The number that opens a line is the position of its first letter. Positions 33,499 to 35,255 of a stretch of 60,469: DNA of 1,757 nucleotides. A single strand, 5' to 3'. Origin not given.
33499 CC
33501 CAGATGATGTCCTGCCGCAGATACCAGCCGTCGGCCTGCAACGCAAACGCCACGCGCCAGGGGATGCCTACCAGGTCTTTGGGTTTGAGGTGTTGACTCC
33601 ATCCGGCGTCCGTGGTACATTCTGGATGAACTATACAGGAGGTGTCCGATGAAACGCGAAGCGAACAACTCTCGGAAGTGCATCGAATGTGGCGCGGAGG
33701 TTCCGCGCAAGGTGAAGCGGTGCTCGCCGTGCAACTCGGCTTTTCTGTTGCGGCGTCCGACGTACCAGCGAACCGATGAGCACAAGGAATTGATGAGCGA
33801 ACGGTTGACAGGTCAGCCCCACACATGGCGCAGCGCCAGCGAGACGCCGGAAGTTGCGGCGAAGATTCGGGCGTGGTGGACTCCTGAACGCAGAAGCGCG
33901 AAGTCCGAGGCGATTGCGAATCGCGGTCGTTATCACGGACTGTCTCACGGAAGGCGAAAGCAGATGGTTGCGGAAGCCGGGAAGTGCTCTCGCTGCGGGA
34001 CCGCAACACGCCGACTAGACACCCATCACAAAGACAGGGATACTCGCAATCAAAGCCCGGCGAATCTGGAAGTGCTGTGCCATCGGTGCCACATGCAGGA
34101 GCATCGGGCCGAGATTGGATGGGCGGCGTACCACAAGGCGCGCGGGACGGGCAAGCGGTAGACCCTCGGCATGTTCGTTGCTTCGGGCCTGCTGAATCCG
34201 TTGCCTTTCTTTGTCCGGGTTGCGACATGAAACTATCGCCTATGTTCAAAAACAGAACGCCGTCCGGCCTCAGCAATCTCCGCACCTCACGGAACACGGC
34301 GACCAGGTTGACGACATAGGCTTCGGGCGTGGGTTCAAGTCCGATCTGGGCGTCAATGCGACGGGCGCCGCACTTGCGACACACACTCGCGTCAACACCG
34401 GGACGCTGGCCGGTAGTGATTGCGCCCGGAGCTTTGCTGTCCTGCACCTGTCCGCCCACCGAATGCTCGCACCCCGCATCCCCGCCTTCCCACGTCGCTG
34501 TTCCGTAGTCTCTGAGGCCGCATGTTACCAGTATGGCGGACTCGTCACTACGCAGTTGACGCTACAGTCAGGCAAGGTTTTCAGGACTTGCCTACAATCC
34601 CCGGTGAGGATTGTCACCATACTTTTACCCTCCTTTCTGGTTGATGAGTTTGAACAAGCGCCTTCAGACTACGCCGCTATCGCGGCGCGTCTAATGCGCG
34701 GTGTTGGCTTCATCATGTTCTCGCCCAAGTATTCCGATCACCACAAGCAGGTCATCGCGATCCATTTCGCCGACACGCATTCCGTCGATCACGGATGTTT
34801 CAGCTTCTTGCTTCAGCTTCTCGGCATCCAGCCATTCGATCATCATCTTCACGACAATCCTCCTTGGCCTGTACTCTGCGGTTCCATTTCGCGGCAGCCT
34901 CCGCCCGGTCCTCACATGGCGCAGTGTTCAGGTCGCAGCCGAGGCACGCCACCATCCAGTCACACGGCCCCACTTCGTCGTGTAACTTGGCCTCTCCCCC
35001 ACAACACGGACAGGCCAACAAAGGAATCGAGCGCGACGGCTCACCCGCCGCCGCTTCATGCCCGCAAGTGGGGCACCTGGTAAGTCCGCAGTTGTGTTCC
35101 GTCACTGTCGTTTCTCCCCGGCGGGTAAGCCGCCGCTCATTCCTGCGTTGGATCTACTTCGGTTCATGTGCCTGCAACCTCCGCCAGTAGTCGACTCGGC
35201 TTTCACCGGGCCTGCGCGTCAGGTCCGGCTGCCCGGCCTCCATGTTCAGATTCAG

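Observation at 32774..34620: DNA methyltransferase gene disrupted by a frameshift after SPPYW and by an antisense HNH homing-endonuclease cassette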

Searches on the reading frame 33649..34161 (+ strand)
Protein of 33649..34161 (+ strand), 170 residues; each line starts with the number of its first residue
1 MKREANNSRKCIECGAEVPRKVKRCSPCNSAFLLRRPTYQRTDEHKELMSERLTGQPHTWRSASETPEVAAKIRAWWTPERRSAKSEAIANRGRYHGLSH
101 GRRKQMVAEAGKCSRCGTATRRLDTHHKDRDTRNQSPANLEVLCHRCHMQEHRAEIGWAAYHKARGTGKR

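Call 3: search_protein_families(library=pfam, proteins=[window:33649-34161:+], max_evalue=0.01)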
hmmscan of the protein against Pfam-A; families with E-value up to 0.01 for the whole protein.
window:33649-34161:+ (170 aa): 1 family
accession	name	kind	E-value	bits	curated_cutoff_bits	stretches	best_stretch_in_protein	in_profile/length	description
PF13392.12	HNH_3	-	0.0054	16.8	24.8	1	126-149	22-45/46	HNH endonuclease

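Call 6: search_dna_similar(query=window:33649-34161:+, collection=phages, mode=protein, max_rows=25)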
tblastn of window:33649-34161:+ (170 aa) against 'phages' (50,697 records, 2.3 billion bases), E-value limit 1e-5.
No match.

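Call 7: find_homologous_proteins(query=window:33649-34161:+)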
Query window:33649-34161:+ (170 aa): 72 proteins with E <= 0.001 among 97 candidates.
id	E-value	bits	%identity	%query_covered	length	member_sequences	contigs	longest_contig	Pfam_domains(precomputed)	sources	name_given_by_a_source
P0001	1.9e-110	385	100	100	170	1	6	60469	-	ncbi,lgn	-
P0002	3.4e-78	280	76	96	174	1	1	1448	-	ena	-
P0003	6.6e-76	272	72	99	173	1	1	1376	-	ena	-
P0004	5.3e-45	172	51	98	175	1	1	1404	PF13392.13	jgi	jgi:5-methylcytosine-specific restriction endonuclease McrA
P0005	9.9e-44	167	61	74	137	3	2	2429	-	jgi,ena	jgi:5-methylcytosine-specific restriction endonuclease McrA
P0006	5.5e-42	162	55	91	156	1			PF13392.13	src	-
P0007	7.2e-40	155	60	76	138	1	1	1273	-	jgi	jgi:5-methylcytosine-specific restriction endonuclease McrA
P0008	9.6e-40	154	62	72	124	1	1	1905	-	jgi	jgi:hypothetical protein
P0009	1.3e-39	154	59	74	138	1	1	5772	-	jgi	jgi:hypothetical protein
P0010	5.6e-39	152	53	94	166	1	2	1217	-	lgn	-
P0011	9.3e-39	151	61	70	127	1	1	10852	-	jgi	-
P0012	4.6e-38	149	49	91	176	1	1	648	-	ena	-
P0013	1.0e-37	148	48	94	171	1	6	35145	-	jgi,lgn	jgi:5-methylcytosine-specific restriction endonuclease McrA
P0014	1.1e-37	148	50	89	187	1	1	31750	-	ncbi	-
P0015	1.2e-37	148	57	76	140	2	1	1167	PF13392.13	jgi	jgi:5-methylcytosine-specific restriction endonuclease McrA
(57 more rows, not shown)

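Call 8: find_encoding_contigs(protein=P0001, flank=4000, max_places=6)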
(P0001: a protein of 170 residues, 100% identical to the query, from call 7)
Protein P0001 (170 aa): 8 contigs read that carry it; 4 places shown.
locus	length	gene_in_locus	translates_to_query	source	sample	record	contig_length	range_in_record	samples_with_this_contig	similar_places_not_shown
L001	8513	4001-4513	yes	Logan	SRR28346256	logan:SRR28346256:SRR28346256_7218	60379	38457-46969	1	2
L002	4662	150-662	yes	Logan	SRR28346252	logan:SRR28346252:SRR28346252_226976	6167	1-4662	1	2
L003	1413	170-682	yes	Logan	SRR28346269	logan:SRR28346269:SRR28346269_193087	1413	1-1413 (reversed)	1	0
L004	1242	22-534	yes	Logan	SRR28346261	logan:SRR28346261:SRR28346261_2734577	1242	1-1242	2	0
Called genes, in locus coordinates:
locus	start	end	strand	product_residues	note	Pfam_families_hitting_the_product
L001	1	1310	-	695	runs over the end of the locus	-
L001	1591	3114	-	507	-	-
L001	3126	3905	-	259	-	PF01555:N6_N4_Mtase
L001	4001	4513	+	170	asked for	-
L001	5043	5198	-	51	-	-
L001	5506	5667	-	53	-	-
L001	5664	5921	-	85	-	-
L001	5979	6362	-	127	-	-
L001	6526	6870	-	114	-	PF13392:HNH_3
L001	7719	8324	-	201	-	-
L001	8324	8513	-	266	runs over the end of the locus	-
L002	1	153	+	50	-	?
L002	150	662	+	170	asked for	-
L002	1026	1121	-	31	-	-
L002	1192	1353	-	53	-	-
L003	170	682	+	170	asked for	-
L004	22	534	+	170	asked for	-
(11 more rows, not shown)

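Call 9: find_encoding_contigs(protein=P0002, flank=3000, max_places=3)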
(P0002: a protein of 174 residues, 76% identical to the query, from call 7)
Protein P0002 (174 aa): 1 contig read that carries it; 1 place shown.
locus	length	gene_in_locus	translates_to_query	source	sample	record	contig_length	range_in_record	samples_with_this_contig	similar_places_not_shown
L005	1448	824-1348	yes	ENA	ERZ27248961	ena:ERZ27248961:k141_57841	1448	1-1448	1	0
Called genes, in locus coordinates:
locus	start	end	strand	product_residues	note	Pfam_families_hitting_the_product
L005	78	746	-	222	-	PF01555:N6_N4_Mtase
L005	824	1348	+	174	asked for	-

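Call 10: find_encoding_contigs(protein=P0003, flank=3000, max_places=3)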
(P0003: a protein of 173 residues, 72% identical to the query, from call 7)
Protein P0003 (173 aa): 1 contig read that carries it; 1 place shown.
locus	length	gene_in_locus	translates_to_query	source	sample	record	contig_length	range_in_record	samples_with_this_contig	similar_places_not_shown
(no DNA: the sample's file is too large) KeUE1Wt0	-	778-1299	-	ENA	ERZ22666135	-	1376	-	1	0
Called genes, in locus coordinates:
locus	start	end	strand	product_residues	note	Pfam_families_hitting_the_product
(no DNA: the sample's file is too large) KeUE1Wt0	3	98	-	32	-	?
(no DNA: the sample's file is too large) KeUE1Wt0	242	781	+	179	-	-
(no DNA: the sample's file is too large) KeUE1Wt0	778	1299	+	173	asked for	-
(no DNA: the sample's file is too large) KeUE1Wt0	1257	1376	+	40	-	?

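Call 22: find_related_loci(query=A1, collection=metagenome_contigs, flank=3000)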
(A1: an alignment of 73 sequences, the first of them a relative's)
Query A1 (170 aa) in metagenome_contigs; peptide patterns used: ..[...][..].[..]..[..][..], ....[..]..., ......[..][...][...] (x = any residue, [..] = any of these).
600 stretches matched a pattern (row limit reached: there are more); 182 encode a relative of the query (tblastn E <= 1e-3); the best 80 are kept; 80 distinct loci.
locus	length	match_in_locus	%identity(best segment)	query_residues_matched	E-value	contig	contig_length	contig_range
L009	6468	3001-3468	57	17-163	6e-51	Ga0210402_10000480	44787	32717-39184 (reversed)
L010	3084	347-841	52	10-167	2e-50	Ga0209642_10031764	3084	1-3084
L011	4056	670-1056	61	38-163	1e-48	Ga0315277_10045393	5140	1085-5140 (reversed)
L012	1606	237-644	61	38-166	7e-48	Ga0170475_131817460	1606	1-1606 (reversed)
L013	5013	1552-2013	52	11-167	4e-46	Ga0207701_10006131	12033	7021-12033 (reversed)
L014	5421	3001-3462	52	11-167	4e-46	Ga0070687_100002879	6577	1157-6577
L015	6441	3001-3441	56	27-165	2e-46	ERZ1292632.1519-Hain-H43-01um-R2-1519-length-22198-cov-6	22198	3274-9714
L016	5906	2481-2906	58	30-163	2e-46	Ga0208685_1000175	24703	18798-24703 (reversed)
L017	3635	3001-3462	52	11-167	4e-46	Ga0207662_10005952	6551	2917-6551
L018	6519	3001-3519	48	1-163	4e-45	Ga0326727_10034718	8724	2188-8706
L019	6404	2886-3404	48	1-163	4e-45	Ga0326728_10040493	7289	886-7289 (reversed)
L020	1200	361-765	57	38-165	2e-45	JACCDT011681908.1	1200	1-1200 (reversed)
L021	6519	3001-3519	47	7-163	2e-43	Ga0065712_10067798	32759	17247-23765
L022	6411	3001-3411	58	39-168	4e-43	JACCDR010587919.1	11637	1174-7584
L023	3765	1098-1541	54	26-167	4e-42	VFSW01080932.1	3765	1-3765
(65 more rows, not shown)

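Call 23: find_related_loci(query=A1, collection=viral_contigs, flank=3000)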
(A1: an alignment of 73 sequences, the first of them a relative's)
Query A1 (170 aa) in viral_contigs; peptide patterns used: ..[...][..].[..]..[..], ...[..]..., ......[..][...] (x = any residue, [..] = any of these).
527 stretches matched a pattern; 61 encode a relative of the query (tblastn E <= 1e-3); 61 distinct loci.
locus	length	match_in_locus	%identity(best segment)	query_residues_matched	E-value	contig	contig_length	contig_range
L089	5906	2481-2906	58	30-163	2e-46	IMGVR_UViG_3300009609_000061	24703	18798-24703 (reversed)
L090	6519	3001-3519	47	7-163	3e-43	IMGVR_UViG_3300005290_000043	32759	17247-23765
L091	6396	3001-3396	59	38-165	2e-42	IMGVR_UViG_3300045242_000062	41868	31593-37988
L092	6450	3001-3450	50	11-165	1e-41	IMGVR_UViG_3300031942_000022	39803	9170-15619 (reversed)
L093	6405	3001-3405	56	38-165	9e-42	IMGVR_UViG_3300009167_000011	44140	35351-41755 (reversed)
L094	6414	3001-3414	53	11-155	9e-40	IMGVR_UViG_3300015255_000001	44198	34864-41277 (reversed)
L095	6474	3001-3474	42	9-168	6e-37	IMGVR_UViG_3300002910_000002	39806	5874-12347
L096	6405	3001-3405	48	11-152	1e-35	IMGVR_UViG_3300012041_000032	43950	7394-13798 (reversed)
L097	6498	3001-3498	42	7-157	2e-35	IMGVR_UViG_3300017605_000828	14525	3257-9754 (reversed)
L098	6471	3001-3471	43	11-167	1e-34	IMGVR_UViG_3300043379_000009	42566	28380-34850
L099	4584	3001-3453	41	11-163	1e-34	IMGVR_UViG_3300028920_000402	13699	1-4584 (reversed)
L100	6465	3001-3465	42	11-165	9e-34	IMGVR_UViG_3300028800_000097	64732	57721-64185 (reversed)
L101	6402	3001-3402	47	39-167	9e-34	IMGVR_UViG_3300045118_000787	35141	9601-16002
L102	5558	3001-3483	41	9-169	7e-34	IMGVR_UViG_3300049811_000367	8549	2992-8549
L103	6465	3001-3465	44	11-165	4e-33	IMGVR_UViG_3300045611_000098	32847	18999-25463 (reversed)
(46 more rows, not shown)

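Call 53: search_solved_structures(query=A1, max_evalue=1)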
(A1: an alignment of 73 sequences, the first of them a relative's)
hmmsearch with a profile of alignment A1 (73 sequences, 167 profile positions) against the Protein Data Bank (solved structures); distinct sequences matched with E-value up to 1: 13.
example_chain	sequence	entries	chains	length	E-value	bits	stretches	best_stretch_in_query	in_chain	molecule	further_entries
6me0_C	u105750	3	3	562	0.0089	19.1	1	96-152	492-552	Maturase reverse transcriptase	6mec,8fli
9k2z_A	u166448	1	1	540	0.027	17.6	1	96-153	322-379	HfmIscB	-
9l94_j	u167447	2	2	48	0.091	15.8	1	3-36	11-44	Large ribosomal subunit protein eL40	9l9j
8hku_L40E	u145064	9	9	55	0.11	15.6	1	5-35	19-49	50S ribosomal protein L40E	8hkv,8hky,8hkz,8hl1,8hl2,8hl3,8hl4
6htq_x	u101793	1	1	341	0.13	15.3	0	26-57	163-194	GTP pyrophosphokinase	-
2ayj_A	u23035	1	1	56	0.21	14.6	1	5-34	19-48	50S ribosomal protein L40e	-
9nvu_P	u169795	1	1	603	0.23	14.5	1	95-151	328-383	OrufIscB-REC-swap 49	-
4v4n_Ag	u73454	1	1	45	0.28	14.2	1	4-31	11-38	50S ribosomal protein L40E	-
4v6u_Bg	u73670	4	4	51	0.35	13.9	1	4-30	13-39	50S ribosomal protein L40e | Large ribosomal subunit protein eL40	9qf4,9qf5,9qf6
5mkw_A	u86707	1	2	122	0.4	13.8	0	131-157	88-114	DNA annealing helicase and endonuclease ZRANB3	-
9sra_Bg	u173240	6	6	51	0.43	13.7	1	4-30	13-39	Large ribosomal subunit protein eL40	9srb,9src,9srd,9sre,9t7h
9e6q_Ag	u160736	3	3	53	0.5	13.4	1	5-37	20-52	Large ribosomal subunit protein eL40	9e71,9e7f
6ghc_A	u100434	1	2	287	0.87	12.6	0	99-151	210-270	5-methylcytosine-specific restriction enzyme A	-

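Call 86: predict_structure(alignment_id=A3)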
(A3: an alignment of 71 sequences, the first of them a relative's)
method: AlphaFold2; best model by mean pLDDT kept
length: 170 residues; sequences in the alignment: 71
mean_pLDDT: 89.2   pTM: 0.52
mean pLDDT of the five models: 89.2, 88.2, 88.0, 87.8, 87.1
residues with pLDDT >= 90: 111; 70-90: 44; 50-70: 14; < 50: 1
segments of 3 or more residues with pLDDT < 50: none
pLDDT, mean of each block of 10 residues (from residue 1): 63 94 95 92 96 91 90 97 93 74 94 97 94 91 96 82 76
secondary structure, 60 per line:
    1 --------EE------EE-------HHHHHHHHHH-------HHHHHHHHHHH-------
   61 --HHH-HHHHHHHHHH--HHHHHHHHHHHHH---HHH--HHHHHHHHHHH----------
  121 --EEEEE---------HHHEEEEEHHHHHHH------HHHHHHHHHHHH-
elements in order: H26-35 H43-53 H67-76 H79-91 H100-110 E123-127 E140-144 H145-151 H158-169

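Call 89: fold_search(model_id=the predicted structure, library=pdb)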
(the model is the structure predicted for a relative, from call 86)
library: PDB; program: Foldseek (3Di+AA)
matches with E <= 10: 89; with E <= 0.001: 0
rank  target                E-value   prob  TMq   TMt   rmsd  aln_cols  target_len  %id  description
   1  5x42_A                1.2e-01  0.98  0.26  0.23   4.6        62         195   19  Structure of DotL(590-659)-DotN derived from Legionella pneumophila (released 2017-06-14)
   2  5x42_C                1.3e-01  0.97  0.25  0.22   4.7        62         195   21  Structure of DotL(590-659)-DotN derived from Legionella pneumophila (released 2017-06-14)
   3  6sz9_C                1.4e-01  0.96  0.27  0.23  10.2        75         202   20  Type IV Coupling Complex (T4CC) from L. pneumophila. (released 2020-05-13)
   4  8fm1_B                1.5e-01  0.98  0.27  0.14   4.0        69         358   23  Structure of CBASS Cap5 from Pseudomonas syringae in the absence of a ligand (apo form dimer) (released 2024-02-07)
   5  3ldy_A                1.9e-01  0.15  0.16  0.19  22.9       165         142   16  An extraordinary mechanism of DNA perturbation exhibited by the rare-cutting HNH restriction endonuclease PacI (released 2010-04-21)
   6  4h9d_C                2.2e-01  0.85  0.27  0.52   7.2        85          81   21  Crystal Structure of Mn-dependent Gme HNH nicking endonuclease from Geobacter metallireducens GS-15, Northeast Structu (released 2012-10-10)
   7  4h9d_A                2.5e-01  0.82  0.27  0.44   8.4        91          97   18  Crystal Structure of Mn-dependent Gme HNH nicking endonuclease from Geobacter metallireducens GS-15, Northeast Structu (released 2012-10-10)
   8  9dif_B                2.7e-01  0.85  0.23  0.12   4.1        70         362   21  CBASS Pseudomonas syringae Cap5 tetramer with DNA duplex and 3'2'-c-GAMP cyclic dinucleotide ligand (released 2025-06-18)
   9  5x1h_E                3.0e-01  0.96  0.25  0.22   3.0        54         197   20  Structure of Legionella pneumophila DotN (released 2017-06-14)
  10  5x1h_A                3.0e-01  0.96  0.25  0.22   2.9        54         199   20  Structure of Legionella pneumophila DotN (released 2017-06-14)
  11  5x1h_K                3.0e-01  0.94  0.23  0.21   2.3        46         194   26  Structure of Legionella pneumophila DotN (released 2017-06-14)
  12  5x1h_C                3.4e-01  0.97  0.24  0.21   1.5        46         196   24  Structure of Legionella pneumophila DotN (released 2017-06-14)
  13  9w04_A                3.6e-01  0.95  0.26  0.15   3.4        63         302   22  Cryo-EM structure of TasH-tigRNA-dsDNA complex (released 2026-03-11)
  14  8fmh_C                4.4e-01  0.90  0.27  0.13   3.7        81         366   23  Structure of CBASS Cap5 from Pseudomonas syringae as an activated tetramer with the cyclic dinucleotide 3'2'-c-dGAMP l (released 2024-02-07)
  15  5x1h_M                4.7e-01  0.89  0.26  0.23   4.6        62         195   21  Structure of Legionella pneumophila DotN (released 2017-06-14)
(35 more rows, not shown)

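Call 92: search_protein_families(library=phrogs, proteins=[window:33649-34161:+], max_evalue=0.001)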
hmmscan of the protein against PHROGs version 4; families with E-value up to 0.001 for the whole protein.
window:33649-34161:+ (170 aa): 7 families
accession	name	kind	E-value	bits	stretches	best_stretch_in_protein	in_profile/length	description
phrog_119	-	DNA, RNA and nucleotide metabolism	5.3e-06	26.5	1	100-159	193-262/443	HNH endonuclease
phrog_30443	-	DNA, RNA and nucleotide metabolism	5.7e-06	27.7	1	104-151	54-104/121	HNH endonuclease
phrog_8048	-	DNA, RNA and nucleotide metabolism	7e-06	26.4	1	99-156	165-231/273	HNH endonuclease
phrog_2255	-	DNA, RNA and nucleotide metabolism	0.00026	21.5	1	3-164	48-181/211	HNH endonuclease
phrog_10822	-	DNA, RNA and nucleotide metabolism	0.00029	21.6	0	90-153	78-149/245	HNH endonuclease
phrog_25862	-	DNA, RNA and nucleotide metabolism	0.00037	21.9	1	122-161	106-142/149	HNH endonuclease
phrog_1571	-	DNA, RNA and nucleotide metabolism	0.00052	20.9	1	66-164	8-105/128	HNH endonuclease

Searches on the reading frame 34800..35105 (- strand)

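Call 91: search_protein_families(library=pfam, proteins=[window:34800-35105:-], max_evalue=0.001)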
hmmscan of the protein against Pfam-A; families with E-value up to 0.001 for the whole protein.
window:34800-35105:- (101 aa): 1 family
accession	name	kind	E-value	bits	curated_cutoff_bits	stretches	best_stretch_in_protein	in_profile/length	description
PF14354.12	Lar_restr_allev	-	8.2e-10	39.2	28.6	1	29-77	3-57/58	Restriction alleviation protein Lar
